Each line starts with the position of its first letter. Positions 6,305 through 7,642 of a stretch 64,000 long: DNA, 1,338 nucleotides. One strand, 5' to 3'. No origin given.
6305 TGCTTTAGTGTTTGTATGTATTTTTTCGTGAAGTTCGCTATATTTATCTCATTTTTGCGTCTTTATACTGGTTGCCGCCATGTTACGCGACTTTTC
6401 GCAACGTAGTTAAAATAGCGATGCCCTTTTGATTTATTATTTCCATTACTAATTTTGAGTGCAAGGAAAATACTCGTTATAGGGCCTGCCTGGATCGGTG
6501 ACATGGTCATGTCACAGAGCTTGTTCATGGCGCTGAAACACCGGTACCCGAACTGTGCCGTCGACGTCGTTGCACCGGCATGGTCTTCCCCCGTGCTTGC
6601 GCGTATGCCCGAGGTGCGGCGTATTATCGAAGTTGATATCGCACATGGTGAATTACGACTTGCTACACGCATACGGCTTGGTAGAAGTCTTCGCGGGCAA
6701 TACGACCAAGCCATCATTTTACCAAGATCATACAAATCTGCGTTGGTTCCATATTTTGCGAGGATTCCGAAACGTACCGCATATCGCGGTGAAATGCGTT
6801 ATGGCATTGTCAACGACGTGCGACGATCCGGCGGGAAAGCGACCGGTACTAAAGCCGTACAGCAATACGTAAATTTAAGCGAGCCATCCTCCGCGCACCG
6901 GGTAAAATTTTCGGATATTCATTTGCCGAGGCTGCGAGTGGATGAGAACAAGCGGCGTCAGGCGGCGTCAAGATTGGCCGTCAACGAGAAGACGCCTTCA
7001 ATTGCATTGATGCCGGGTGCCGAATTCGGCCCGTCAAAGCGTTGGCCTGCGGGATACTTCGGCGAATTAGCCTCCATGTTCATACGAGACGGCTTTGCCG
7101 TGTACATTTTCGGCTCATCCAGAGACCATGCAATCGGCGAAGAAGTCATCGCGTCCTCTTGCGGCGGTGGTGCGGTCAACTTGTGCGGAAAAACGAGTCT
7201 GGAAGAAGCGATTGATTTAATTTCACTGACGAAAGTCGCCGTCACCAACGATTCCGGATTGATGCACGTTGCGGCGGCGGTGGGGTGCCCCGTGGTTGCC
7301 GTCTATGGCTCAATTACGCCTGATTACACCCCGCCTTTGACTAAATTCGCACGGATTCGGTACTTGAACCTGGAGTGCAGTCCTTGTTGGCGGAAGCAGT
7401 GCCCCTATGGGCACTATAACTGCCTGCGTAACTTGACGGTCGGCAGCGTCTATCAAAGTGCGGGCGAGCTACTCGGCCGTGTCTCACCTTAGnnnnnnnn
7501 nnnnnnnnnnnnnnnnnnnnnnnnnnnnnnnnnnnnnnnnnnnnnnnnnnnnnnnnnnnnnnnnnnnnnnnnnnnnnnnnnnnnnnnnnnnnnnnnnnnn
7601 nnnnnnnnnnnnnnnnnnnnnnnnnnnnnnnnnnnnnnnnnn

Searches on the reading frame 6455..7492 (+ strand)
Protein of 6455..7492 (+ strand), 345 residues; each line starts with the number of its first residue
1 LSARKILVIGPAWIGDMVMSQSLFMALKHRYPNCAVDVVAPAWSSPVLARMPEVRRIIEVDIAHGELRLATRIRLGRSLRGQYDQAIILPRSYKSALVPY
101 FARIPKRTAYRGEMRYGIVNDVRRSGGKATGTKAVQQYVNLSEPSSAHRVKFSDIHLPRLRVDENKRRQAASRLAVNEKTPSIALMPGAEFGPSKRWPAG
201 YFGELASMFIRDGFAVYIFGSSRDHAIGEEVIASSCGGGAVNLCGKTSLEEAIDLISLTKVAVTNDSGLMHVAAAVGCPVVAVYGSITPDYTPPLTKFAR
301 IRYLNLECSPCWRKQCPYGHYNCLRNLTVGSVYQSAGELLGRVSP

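Call 54: search_protein_families(library=pfam, proteins=[window:6455-7492:+], max_evalue=0.001)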
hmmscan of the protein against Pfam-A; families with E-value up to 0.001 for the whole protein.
window:6455-7492:+ (345 aa): 1 family
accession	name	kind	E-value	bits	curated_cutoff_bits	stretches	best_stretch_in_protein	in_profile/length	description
PF01075.23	Glyco_transf_9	-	9e-59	199.2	22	1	72-321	1-246/247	Glycosyltransferase family 9 (heptosyltransferase)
